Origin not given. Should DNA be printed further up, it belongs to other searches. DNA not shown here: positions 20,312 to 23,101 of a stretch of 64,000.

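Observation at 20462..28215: TonB-dependent receptor followed by five tandem, recombining paralogs of an unknown lipoprotein family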

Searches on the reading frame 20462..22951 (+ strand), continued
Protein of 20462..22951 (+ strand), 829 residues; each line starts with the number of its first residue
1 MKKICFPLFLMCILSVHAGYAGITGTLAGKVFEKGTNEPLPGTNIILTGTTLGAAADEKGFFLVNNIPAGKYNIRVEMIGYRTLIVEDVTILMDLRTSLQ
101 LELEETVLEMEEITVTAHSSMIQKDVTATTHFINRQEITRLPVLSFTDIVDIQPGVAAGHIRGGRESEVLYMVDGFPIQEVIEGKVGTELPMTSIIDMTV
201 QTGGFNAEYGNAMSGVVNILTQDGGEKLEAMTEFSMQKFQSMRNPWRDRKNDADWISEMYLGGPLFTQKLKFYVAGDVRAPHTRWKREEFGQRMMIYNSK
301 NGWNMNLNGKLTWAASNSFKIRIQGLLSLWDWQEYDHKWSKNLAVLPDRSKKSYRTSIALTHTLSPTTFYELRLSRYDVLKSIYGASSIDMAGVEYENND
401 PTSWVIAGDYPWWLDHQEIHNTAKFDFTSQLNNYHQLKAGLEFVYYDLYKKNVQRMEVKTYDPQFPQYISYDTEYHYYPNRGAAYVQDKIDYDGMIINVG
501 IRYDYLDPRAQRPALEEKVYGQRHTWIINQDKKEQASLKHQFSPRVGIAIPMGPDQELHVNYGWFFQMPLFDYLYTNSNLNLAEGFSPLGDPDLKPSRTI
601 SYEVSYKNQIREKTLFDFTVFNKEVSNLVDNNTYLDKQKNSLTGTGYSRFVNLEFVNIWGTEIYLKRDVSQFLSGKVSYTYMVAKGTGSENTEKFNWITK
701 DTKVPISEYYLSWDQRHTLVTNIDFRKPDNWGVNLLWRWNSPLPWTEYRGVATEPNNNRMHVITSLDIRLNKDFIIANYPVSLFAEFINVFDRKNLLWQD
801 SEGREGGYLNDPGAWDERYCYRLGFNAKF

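Call 46: find_encoding_contigs(protein=P0047, flank=7000, max_places=1)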
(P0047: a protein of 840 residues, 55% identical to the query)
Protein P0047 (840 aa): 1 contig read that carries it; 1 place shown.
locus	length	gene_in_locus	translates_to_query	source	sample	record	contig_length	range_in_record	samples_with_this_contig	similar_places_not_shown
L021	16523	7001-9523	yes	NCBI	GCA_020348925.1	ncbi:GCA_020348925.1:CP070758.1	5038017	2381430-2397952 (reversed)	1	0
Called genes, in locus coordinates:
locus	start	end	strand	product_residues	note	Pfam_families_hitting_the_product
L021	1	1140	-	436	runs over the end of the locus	PF25917:BSH_RND, PF25973:BSH_CzcB (faint), PF25885:HH_EMRA (weak), PF25954:Beta-barrel_RND_2 (weak), PF25990:Beta-barrel_YknX, PF25989:YknX_C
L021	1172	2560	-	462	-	PF02321:OEP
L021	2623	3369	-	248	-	PF04893:Yip1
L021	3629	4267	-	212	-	PF03544:TonB_C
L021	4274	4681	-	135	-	PF02472:ExbD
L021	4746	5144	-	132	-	PF02472:ExbD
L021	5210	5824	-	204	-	PF01618:MotA_ExbB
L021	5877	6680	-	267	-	-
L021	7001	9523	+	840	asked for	PF13620:CarboxypepD_reg, PF13715:CarbopepD_reg_2, PF07715:Plug (weak), PF14905:OMP_b-brl_3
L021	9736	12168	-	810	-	PF00149:Metallophos, PF10342:Kre9_KNH (faint), PF17957:Big_7 (faint), PF00404:Dockerin_1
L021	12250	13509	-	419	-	PF00155:Aminotran_1_2, PF00266:Aminotran_5, PF01041:DegT_DnrJ_EryC1 (weak), PF01053:Cys_Met_Meta_PP, PF00266:Aminotran_5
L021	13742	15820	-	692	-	PF22544:HYDIN_VesB_CFA65-like_Ig, PF07610:DUF1573 (weak), PF22544:HYDIN_VesB_CFA65-like_Ig, PF15780:ASH (weak), PF22544:HYDIN_VesB_CFA65-like_Ig, PF07610:DUF1573, PF15780:ASH (weak), PF22544:HYDIN_VesB_CFA65-like_Ig, +7 more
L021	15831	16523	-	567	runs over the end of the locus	PF01546:Peptidase_M20 (faint), PF02225:PA (weak), PF04389:Peptidase_M28, PF13180:PDZ_2, PF17820:PDZ_6 (weak)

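Call 47: find_encoding_contigs(protein=P0079, flank=7000, max_places=1)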
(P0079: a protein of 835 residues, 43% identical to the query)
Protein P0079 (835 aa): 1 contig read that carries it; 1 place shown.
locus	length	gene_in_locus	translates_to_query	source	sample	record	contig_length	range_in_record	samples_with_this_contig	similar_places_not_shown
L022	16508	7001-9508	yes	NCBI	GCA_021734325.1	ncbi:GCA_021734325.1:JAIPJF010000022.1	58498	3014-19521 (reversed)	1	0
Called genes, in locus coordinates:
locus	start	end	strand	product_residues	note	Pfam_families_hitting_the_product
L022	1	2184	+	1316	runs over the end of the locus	PF18962:Por_Secre_tail (weak), PF13860:FlgD_ig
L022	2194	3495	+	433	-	-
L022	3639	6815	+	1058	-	PF13860:FlgD_ig, PF18962:Por_Secre_tail (weak)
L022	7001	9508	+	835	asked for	PF13620:CarboxypepD_reg, PF13715:CarbopepD_reg_2, PF07715:Plug (weak), PF00593:TonB_dep_Rec_b-barrel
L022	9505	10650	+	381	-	PF13620:CarboxypepD_reg (faint)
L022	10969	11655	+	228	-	PF07670:Gate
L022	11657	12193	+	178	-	PF07670:Gate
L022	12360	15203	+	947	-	PF20773:InhA-like_MAM, PF18962:Por_Secre_tail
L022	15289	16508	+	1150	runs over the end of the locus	PF00082:Peptidase_S8, PF01839:FG-GAP (faint), PF13517:FG-GAP_3 (weak), PF14783:BBS2_Mid (faint), PF25292:Beta-prop_CGLA (faint), PF13570:Beta-prop_ACSF4 (weak), PF13517:FG-GAP_3 (weak), PF18962:Por_Secre_tail (weak)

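Call 48: find_encoding_contigs(protein=P0104, flank=7000, max_places=1)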
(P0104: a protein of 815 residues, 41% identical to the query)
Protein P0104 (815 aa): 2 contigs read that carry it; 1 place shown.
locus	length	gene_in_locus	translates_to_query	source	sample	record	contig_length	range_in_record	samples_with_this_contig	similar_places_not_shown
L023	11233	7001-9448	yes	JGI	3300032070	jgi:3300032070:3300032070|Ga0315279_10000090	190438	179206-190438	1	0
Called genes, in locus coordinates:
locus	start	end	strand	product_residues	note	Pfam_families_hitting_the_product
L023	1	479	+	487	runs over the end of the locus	PF27537:HoxH, PF00374:NiFeSe_Hases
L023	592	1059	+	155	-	PF01750:HycI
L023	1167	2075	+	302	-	PF01597:GCV_H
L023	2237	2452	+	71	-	-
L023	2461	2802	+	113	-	PF01155:HypA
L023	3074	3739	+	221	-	PF02492:cobW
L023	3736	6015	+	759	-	PF00708:Acylphosphatase, PF07503:zf-HYPF, PF01300:Sua5_yciO_yrdC, PF17788:HypF_C, PF22521:HypF_C_2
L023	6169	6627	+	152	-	PF08308:PEGA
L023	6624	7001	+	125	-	-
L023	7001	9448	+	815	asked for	PF13620:CarboxypepD_reg, PF13715:CarbopepD_reg_2, PF14905:OMP_b-brl_3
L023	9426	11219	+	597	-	-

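Call 77: predict_structure(alignment_id=A6)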
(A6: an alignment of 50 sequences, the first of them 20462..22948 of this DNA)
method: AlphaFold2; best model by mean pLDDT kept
length: 829 residues; sequences in the alignment: 50
mean_pLDDT: 81.3   pTM: 0.81
mean pLDDT of the five models: 81.3, 78.5, 76.8, 76.4, 73.1
residues with pLDDT >= 90: 279; 70-90: 405; 50-70: 96; < 50: 49
segments of 3 or more residues with pLDDT < 50: 14-22, 108-110, 578-586, 588-590, 640-648, 691-699
pLDDT, mean of each block of 10 residues (from residue 1): 56 41 69 88 83 83 80 84 82 76 69 54 64 83 90 86 83 88 84 88 78 84 86 91 81 92 88 95 82 85 95 84 95 92 92 95 82 95 86 85 87 91 92 88 93 80 76 85 92 84 88 59 55 80 90 86 84 58 48 71 90 88 84 53 45 81 87 90 79 45 65 87 90 95 85 82 93 91 94 87 85 85 93
secondary structure, 60 per line:
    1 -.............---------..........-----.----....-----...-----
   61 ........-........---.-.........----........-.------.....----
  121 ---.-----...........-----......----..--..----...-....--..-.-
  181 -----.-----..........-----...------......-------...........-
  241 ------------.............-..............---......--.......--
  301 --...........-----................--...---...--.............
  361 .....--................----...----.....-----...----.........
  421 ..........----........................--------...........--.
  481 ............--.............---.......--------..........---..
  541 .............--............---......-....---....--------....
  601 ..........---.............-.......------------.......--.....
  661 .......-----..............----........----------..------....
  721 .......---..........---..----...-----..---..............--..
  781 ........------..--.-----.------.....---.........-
elements in order (helices of 4 or more, strands of 3 or more residues): H2-14 E24-33 E44-47 E53-55 E61-68 E70-77 E83-91 E96-103 E112-116 E130-134 H135-140 H146-151 E170-173 E195-201 E216-221 E229-239 E253-265 E267-280 E284-289 E292-298 E303-313 E319-334 E348-365 E368-383 E405-407 E412-430 E435-458 E467-477 E480-492 E495-507 E511-517 E526-535 E539-553 E556-567 H571-576 E578-581 E585-588 E597-610 E614-626 E628-634 E647-653 E656-667 E673-686 H691-698 E717-727 E731-740 E763-776 E779-788 E820-828

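Call 81: fold_search(model_id=the predicted structure, library=pdb)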
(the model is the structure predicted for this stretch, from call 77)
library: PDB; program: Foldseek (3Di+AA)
matches with E <= 10: 895; with E <= 0.001: 348
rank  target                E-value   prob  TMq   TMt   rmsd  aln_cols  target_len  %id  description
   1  5out                  2.1e-28  1.00  0.58  0.67   7.8       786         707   16  CRYSTAL STRUCTURE OF THE FERRIC ENTEROBACTIN RECEPTOR (PFEA) MUTANT (G324V) FROM PSEUDOMONAS AERUGINOSA (released 2018-09-05)
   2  5nc3                  5.0e-28  1.00  0.57  0.67   7.7       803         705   14  Crystal structure of the ferric enterobactin receptor (PfeA) from Pseudomonas aeruginosa in complex with the tris-catech (released 2018-03-21)
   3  5nc4                  1.4e-27  1.00  0.58  0.68   7.8       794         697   15  Crystal structure of the ferric enterobactin receptor (PfeA) in complex with protochelin from Pseudomonas aeruginosa (released 2018-03-21)
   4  5mzs                  4.5e-27  1.00  0.59  0.68   7.6       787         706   15  Crystal structure of the ferric enterobactin receptor (PfeA) mutant (R480A_Q482A) from Pseudomonas aeruginosa (released 2018-02-14)
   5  6i2j                  5.2e-27  1.00  0.58  0.67   7.8       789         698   15  Crystal structure of the ferric enterobactin receptor mutant (Q482A) from Pseudomonas aeruginosa (PfeA) in complex with  (released 2019-01-16)
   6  6r1f                  5.7e-27  1.00  0.58  0.68   7.8       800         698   15  Crystal structure of the ferric enterobactin receptor mutant R480A from Pseudomonas aeruginosa (PfeA) in complex with en (released 2019-04-10)
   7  6q5e                  7.4e-27  1.00  0.58  0.68   7.7       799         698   15  Crystal structure of the ferric enterobactin receptor from Pseudomonas aeruginosa (PfeA) in complex with enterobactin (released 2019-01-16)
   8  1xkw                  1.2e-26  1.00  0.57  0.71   7.3       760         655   14  Pyochelin outer membrane receptor FptA from Pseudomonas aeruginosa (released 2005-10-04)
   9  5fr8_A                1.2e-26  1.00  0.59  0.68   7.1       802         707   14  Crystal structure of the siderophore receptor PirA from Acinetobacter baumannii (released 2016-05-11)
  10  5m9b                  2.1e-26  1.00  0.59  0.68   7.7       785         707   15  Crystal structure of the ferric enterobactin receptor (PfeA) from Pseudomonas aeruginosa (released 2018-02-21)
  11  9nn6_A                2.2e-26  1.00  0.58  0.75   7.3       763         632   15  E. coli Cir in Complex with the RBD of Microcin V (released 2025-09-24)
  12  9c4o                  2.8e-26  1.00  0.60  0.74   6.7       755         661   14  Cryo-EM structure of PqqU with ligand PQQ (released 2024-06-19)
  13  8the_A                3.6e-26  1.00  0.57  0.66   7.3       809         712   15  Cryo-EM structure of Pseudomonas aeruginosa TonB-dependent transporter PhuR in complex with synthetic antibody and hem (released 2024-01-31)
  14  1fep                  8.0e-26  1.00  0.57  0.68   7.8       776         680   15  FERRIC ENTEROBACTIN RECEPTOR (released 1999-01-13)
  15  6v81                  4.4e-25  1.00  0.60  0.75   6.1       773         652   13  The crystal structure of the outer-membrane transporter YncD (released 2020-05-06)
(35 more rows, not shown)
